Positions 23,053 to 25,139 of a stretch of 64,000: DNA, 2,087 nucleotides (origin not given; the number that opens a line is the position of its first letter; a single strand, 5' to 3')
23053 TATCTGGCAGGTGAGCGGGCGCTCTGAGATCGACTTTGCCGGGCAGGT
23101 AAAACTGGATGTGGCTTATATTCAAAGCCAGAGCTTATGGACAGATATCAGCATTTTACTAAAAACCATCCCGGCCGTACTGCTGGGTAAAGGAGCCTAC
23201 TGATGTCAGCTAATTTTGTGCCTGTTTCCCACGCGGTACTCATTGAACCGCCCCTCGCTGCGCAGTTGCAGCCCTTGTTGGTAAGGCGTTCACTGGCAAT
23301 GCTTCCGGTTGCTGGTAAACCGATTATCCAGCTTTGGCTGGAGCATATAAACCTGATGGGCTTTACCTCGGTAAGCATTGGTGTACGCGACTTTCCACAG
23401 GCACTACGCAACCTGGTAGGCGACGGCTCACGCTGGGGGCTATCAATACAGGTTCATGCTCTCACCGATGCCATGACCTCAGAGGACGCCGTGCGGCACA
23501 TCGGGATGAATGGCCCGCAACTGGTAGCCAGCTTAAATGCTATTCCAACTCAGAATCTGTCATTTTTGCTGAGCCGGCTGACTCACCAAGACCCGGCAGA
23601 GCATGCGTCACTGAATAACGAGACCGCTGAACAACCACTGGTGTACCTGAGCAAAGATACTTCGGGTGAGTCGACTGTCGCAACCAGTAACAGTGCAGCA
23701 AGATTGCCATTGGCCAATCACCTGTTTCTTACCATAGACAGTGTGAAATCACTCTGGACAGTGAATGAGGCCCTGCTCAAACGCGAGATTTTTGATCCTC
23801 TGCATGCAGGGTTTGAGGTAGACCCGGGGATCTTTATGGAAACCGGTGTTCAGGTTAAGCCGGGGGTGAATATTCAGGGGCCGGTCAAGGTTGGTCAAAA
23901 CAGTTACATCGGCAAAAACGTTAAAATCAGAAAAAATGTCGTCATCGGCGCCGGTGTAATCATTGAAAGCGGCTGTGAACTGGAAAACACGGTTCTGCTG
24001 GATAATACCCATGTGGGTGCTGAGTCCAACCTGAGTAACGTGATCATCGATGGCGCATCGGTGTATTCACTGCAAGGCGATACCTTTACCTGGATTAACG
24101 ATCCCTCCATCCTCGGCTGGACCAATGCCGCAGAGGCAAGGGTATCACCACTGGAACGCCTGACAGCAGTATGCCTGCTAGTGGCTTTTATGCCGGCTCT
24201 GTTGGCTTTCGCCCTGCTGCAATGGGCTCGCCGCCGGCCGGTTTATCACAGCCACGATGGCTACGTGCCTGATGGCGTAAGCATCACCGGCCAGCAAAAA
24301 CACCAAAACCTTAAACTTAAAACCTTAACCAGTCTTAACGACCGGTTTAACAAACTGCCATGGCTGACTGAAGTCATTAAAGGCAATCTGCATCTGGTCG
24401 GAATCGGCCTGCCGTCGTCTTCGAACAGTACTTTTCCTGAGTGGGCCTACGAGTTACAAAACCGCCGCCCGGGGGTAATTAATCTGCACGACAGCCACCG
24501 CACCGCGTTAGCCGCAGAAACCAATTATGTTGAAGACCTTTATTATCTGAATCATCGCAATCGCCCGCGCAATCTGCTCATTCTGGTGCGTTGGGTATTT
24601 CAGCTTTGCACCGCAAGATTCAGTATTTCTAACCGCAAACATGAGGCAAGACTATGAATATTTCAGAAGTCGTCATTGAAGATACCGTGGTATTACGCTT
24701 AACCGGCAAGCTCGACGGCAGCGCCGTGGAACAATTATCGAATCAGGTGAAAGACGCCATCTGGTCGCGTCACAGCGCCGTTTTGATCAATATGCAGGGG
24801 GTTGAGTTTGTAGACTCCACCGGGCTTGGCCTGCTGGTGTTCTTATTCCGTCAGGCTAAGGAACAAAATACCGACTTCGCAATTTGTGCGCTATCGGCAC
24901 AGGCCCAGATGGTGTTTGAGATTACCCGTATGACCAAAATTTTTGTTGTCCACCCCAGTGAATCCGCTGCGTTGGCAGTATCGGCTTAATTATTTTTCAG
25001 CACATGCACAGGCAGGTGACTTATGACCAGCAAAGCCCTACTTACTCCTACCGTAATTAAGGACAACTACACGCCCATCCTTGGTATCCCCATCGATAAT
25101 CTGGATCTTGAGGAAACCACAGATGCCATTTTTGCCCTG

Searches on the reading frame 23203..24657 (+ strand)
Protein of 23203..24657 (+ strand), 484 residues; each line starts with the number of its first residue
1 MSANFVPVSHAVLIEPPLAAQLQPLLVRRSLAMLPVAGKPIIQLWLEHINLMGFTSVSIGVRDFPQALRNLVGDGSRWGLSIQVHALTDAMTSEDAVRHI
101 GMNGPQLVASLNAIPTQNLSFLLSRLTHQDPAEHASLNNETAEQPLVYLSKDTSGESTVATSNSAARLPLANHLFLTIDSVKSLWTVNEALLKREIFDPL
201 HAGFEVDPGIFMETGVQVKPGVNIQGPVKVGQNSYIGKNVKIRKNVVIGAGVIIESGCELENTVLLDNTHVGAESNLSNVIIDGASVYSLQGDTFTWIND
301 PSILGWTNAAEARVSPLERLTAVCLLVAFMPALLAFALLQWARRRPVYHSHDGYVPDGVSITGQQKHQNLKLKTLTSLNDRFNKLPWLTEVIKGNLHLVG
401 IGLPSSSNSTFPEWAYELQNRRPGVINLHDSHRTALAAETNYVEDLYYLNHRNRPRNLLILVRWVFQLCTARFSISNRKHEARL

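Call 3: search_protein_families(library=pfam, proteins=[window:23203-24657:+], max_evalue=0.01)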
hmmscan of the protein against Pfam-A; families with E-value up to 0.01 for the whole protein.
window:23203-24657:+ (484 aa): 6 families
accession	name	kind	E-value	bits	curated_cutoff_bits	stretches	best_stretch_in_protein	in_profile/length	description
PF00132.30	Hexapep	-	4.8e-12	45.5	27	2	228-261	2-35/36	Bacterial transferase hexapeptide (six repeats)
PF25084.1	LbH_EIF2B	-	6.1e-10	39.5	54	1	210-283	4-76/105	EIF2B subunit epsilon LbH domain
PF24894.1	Hexapep_GlmU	-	7e-06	26.5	23.3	1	244-284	33-73/104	GlmU-like, C-terminal hexapeptide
PF02397.22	Bac_transf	-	0.00031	20.8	27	1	381-467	87-176/179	Bacterial sugar transferase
PF25087.1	GMPPB_C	-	0.00033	20.8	39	1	225-282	2-59/110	GMPPB C-terminal domain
PF14602.12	Hexapep_2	-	0.00072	19.7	27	1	227-254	1-32/34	Hexapeptide repeat of succinyl-transferase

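Call 5: search_protein_families(library=ncbifam, proteins=[window:23203-24657:+], max_evalue=0.01)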
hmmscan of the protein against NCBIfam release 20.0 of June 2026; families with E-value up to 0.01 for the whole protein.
window:23203-24657:+ (484 aa): 25 families
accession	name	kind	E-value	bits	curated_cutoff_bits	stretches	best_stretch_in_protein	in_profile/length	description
TIGR03992.1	Arch_glmU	subfamily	5e-18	65.2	292.1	2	191-280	227-319/393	bifunctional sugar-1-phosphate nucleotidylyltransferase/acetyltransferase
NF052502.1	man1P_GTase_Rv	exception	1.6e-14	53.5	440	2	211-287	248-324/352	mannose-1-phosphate guanylyltransferase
TIGR01208.1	rmlA_long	equivalog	1.8e-11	43.6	320.25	2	18-84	9-76/353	glucose-1-phosphate thymidylyltransferase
TIGR02092.1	glgD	equivalog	4.6e-10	39.1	236.6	1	177-285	239-345/370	glucose-1-phosphate adenylyltransferase subunit GlgD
NF041173.1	Sug_nt_acttase_Thmprot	equivalog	6.6e-10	38.5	600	1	204-282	243-321/405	bifunctional sugar-1-phosphate nucleotidylyltransferase/acetyltransferase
TIGR01853.1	lipid_A_lpxD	equivalog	6.6e-09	35.1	242.5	1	158-279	43-169/325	UDP-3-O-(3-hydroxymyristoyl)glucosamine N-acyltransferase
NF002060.0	PRK00892.1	subfamily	1.1e-08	34.6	207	1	201-274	99-173/345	UDP-3-O-(3-hydroxymyristoyl)glucosamine N-acyltransferase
TIGR01173.1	glmU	equivalog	1.3e-06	27.6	366.85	1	204-274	257-326/452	bifunctional UDP-N-acetylglucosamine diphosphorylase/glucosamine-1-phosphate N-acetyltransferase GlmU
TIGR03570.1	NeuD_NnaD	subfamily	2.6e-06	27.2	160.8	1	213-258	139-184/202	NeuD/PglB/VioB family sugar acetyltransferase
TIGR03991.1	alt_bact_glmU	hypoth_equivalog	3e-06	26.8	225.3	1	210-269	202-259/394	UDP-N-acetylglucosamine diphosphorylase/glucosamine-1-phosphate N-acetyltransferase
NF010935.0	PRK14355.1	equivalog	3.7e-06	25.8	718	1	206-277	265-335/459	bifunctional UDP-N-acetylglucosamine diphosphorylase/glucosamine-1-phosphate N-acetyltransferase GlmU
TIGR02091.1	glgC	equivalog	1.4e-05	24.3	424.9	1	181-284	249-352/364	glucose-1-phosphate adenylyltransferase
NF010936.0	PRK14356.1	equivalog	5.3e-05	22.3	666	1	174-274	226-327/456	bifunctional UDP-N-acetylglucosamine diphosphorylase/glucosamine-1-phosphate N-acetyltransferase GlmU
NF045761.1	NAMPUrTaseMurU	equivalog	9.2e-05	22.4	250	1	22-85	14-77/226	N-acetylmuramate alpha-1-phosphate uridylyltransferase MurU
NF003657.0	PRK05289.1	equivalog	0.0001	21.5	226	1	217-274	11-69/264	acyl-ACP--UDP-N-acetylglucosamine O-acyltransferase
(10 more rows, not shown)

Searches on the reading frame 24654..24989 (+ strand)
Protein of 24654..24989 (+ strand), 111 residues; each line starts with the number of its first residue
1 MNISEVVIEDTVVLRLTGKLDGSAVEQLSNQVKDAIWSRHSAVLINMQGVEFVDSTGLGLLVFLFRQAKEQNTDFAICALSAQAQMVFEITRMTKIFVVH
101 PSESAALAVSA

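Call 3: search_protein_families(library=pfam, proteins=[window:24654-24989:+], max_evalue=0.01)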
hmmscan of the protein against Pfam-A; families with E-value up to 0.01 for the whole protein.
window:24654-24989:+ (111 aa): 2 families
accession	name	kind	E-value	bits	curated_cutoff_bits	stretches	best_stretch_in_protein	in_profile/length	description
PF01740.26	STAS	-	8.7e-18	64.5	22.6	1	6-106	5-106/106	STAS domain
PF13466.11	STAS_2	-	9e-13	48.7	29.2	1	14-93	1-79/80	STAS domain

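Call 5: search_protein_families(library=ncbifam, proteins=[window:24654-24989:+], max_evalue=0.01)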
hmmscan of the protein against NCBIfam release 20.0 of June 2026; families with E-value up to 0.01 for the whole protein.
window:24654-24989:+ (111 aa): 4 families
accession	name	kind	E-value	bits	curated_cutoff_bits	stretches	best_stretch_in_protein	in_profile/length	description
TIGR00377.1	ant_ant_sig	superfamily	1.3e-21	76.5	53.45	1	2-103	4-106/108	anti-sigma factor antagonist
TIGR02886.1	spore_II_AA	equivalog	7.9e-17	61.2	114.75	1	7-107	5-106/106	anti-sigma F factor antagonist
NF033618.0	mlaB_1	equivalog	2.9e-09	37.2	90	1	11-95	9-90/94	lipid asymmetry maintenance protein MlaB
NF047705.1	slr1659_superfam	superfamily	0.0022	18.3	100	1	14-78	19-87/111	slr1659 superfamily regulator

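Call 64: find_homologous_proteins(query=window:24654-24986:+, max_evalue=0.00001)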
Query window:24654-24986:+ (111 aa): 2 proteins with E <= 0.00001 among 45 candidates.
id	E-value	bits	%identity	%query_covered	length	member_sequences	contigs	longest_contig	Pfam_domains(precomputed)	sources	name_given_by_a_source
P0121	6.5e-59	213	95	100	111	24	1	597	PF01740.27,PF13466.13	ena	-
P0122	7.1e-57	207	90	100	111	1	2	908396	PF01740.27,PF13466.13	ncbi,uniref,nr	ncbi:STAS domain-containing protein [Alteromonas lipolytica]|uniref:Anti-sigma factor antagonist n=1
